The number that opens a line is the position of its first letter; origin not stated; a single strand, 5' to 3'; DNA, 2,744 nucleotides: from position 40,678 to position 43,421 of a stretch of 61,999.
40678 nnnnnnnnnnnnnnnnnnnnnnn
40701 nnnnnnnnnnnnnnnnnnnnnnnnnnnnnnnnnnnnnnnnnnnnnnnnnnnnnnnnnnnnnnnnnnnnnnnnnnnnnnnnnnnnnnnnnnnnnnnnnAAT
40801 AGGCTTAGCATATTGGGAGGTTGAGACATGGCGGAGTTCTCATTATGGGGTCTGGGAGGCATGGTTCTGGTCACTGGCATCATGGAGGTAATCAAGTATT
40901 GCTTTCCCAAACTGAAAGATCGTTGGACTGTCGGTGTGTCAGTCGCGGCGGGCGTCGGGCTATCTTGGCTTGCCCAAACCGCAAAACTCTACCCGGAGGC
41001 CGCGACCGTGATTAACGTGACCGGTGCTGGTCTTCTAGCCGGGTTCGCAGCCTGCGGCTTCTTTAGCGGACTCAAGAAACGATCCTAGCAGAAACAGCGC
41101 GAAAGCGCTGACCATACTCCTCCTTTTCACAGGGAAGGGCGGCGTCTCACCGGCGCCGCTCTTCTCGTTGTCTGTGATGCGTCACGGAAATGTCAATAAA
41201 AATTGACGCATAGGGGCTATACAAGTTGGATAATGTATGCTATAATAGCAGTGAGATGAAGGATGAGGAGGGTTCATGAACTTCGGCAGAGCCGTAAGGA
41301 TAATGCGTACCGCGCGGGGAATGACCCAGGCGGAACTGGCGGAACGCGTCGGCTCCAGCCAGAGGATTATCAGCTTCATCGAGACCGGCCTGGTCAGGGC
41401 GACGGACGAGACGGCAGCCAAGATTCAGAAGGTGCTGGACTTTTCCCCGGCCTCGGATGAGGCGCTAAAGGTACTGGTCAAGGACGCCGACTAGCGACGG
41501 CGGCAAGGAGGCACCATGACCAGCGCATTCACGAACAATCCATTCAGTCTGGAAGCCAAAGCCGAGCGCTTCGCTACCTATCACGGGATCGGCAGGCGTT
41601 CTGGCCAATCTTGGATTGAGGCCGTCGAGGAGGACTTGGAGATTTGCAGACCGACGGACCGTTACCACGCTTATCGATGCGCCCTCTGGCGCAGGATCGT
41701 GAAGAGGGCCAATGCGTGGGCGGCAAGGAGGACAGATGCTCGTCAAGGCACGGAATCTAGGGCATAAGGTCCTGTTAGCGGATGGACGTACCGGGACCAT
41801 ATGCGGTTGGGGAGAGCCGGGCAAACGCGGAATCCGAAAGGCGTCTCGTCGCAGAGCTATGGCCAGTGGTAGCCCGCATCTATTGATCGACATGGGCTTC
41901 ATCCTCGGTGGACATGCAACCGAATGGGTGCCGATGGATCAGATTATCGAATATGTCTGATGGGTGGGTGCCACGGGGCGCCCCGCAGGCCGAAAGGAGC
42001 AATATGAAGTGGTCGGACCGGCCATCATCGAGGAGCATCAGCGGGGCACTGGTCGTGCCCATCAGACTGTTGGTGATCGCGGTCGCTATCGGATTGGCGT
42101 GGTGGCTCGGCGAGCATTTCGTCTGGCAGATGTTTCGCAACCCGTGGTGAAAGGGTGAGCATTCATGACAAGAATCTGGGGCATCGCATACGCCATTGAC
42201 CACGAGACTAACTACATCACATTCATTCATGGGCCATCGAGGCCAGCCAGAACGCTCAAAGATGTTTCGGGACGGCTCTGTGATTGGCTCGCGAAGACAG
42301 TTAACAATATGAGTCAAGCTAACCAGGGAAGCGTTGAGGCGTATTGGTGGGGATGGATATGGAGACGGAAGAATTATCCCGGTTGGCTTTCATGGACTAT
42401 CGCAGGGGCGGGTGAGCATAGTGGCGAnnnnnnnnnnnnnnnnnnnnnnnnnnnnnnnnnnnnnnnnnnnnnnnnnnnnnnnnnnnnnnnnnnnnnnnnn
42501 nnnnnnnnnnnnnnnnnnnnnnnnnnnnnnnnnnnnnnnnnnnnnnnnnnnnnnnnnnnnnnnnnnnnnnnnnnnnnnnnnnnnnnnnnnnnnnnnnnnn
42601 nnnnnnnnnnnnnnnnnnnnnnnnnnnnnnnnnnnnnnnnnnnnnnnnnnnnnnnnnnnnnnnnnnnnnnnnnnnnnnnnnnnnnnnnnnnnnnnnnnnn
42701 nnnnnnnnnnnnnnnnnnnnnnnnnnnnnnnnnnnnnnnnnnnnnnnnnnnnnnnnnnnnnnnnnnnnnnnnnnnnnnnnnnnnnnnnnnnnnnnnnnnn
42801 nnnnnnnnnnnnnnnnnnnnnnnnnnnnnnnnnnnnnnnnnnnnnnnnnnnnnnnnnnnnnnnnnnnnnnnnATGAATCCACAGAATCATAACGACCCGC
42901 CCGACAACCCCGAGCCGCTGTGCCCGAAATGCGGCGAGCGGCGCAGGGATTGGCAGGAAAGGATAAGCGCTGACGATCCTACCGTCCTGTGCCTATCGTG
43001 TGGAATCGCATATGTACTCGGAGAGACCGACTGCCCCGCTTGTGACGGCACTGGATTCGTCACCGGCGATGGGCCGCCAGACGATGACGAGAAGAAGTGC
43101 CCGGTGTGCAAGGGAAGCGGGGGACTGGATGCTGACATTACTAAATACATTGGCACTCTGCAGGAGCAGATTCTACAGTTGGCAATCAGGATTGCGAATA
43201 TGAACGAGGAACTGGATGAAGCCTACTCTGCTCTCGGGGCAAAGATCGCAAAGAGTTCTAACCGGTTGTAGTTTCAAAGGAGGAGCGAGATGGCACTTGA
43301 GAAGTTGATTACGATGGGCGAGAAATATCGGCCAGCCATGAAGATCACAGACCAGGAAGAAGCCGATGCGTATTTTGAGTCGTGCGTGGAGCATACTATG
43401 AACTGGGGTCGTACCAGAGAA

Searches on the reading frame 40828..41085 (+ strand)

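Call 3: search_protein_families(library=pfam, proteins=[window:40828-41085:+], max_evalue=0.1)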
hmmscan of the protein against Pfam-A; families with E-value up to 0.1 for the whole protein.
window:40828-41085:+ (86 aa): 0 families

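Call 4: search_protein_families(library=padloc, proteins=[window:40828-41085:+], max_evalue=0.1)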
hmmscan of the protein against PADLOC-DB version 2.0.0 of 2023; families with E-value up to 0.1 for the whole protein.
window:40828-41085:+ (86 aa): 0 families

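Call 5: search_protein_families(library=phrogs, proteins=[window:40828-41085:+], max_evalue=0.01)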
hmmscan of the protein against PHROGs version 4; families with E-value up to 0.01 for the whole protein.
window:40828-41085:+ (86 aa): 2 families
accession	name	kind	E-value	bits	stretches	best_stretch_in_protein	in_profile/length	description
phrog_1299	-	lysis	2.9e-06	28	1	12-85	14-83/100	holin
phrog_1129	-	lysis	0.0057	17.6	1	14-82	17-77/86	holin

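Call 8: search_protein_families(library=ncbifam, proteins=[window:40828-41085:+], max_evalue=0.1)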
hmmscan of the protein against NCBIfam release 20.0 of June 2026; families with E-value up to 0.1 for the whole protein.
window:40828-41085:+ (86 aa): 2 families
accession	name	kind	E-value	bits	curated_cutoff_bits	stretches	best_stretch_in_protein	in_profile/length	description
NF046088.1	anchor_EppA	equivalog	0.02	15.3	90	1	43-79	14-50/58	EPS-associated small membrane protein EppA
TIGR03173.1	pbuX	subfamily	0.021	13.6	414.15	1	10-65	335-390/407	xanthine permease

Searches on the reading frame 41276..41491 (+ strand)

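Call 3: search_protein_families(library=pfam, proteins=[window:41276-41491:+], max_evalue=0.1)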
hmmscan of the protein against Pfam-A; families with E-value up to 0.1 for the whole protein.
window:41276-41491:+ (72 aa): 8 families
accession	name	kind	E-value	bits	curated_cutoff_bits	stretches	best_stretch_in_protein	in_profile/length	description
PF01381.28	HTH_3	-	6.3e-13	49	23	1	8-58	2-52/55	Helix-turn-helix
PF13560.12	HTH_31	-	7.6e-10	39.4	27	1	3-59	2-59/64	Helix-turn-helix domain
PF12844.13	HTH_19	-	0.00034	20.9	30.2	1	4-40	1-36/64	Helix-turn-helix domain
PF13443.12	HTH_26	-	0.0024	18.5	22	1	8-59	3-55/63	Cro/C1-type HTH DNA-binding domain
PF13412.12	HTH_24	-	0.017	15.1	21.9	1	11-28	14-30/48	Winged helix-turn-helix DNA-binding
PF17762.8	HTH_ParB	-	0.029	15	22.6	1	10-33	15-38/102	ParB HTH domain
PF04545.22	Sigma70_r4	-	0.036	14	24.1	1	10-36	15-41/50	Sigma-70, region 4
PF13413.12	HTH_25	-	0.096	13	24.6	0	8-39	3-34/62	Helix-turn-helix domain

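Call 5: search_protein_families(library=phrogs, proteins=[window:41276-41491:+], max_evalue=0.01)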
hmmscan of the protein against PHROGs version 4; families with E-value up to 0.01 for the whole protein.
window:41276-41491:+ (72 aa): 23 families
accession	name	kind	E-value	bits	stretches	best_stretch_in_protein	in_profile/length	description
phrog_2439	-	transcription regulation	1.7e-10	41.3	1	4-58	9-63/367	transcriptional regulator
phrog_7241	-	transcription regulation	1.5e-09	38.9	1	6-58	65-117/122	transcriptional regulator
phrog_5823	-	transcription regulation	2.1e-09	38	1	1-57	5-62/404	transcriptional regulator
phrog_8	-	transcription regulation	1.4e-08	35.6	1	3-58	77-212/346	transcriptional regulator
phrog_1373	-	transcription regulation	5.9e-07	30.6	1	4-55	65-116/166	transcriptional regulator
phrog_3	-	transcription regulation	8.4e-07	30.1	1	1-55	87-138/430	transcriptional repressor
phrog_9908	-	DNA, RNA and nucleotide metabolism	6e-06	26.6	1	3-63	14-71/282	DNA binding protein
phrog_4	-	transcription regulation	8.9e-06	25.9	1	2-59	136-189/400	transcriptional repressor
phrog_6831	-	transcription regulation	2.7e-05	25.1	1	13-52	16-56/68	transcriptional regulator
phrog_38027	-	transcription regulation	2.8e-05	25.2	1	6-59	72-125/143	transcriptional repressor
phrog_7950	-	transcription regulation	0.00025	22.1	1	8-54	13-61/68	transcriptional repressor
phrog_2328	-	transcription regulation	0.00027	21.7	1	5-57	18-70/128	transcriptional repressor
phrog_6223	-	transcription regulation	0.00043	21.3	1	3-41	5-43/73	transcriptional repressor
phrog_2104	-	unknown function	0.00063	20.9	1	6-55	43-91/103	-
phrog_1468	-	transcription regulation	0.00069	20.2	1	2-58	7-62/67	transcriptional repressor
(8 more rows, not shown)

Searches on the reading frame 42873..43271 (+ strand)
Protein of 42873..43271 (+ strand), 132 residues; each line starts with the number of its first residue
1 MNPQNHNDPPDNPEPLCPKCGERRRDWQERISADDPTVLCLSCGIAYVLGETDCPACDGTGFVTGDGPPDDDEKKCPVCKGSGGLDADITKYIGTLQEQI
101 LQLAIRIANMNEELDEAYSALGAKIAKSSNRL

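Call 54: search_protein_families(library=pfam, proteins=[window:42873-43271:+], max_evalue=0.01)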
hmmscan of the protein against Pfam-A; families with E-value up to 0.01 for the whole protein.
window:42873-43271:+ (132 aa): 2 families
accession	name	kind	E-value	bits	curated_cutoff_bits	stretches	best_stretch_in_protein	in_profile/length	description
PF12773.13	DZR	-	0.0062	17.1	27.3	0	16-57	14-44/45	Double zinc ribbon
PF25112.1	zf-AtTam37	-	0.0084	17.3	27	0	43-64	68-89/111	AtTam37 zinc finger region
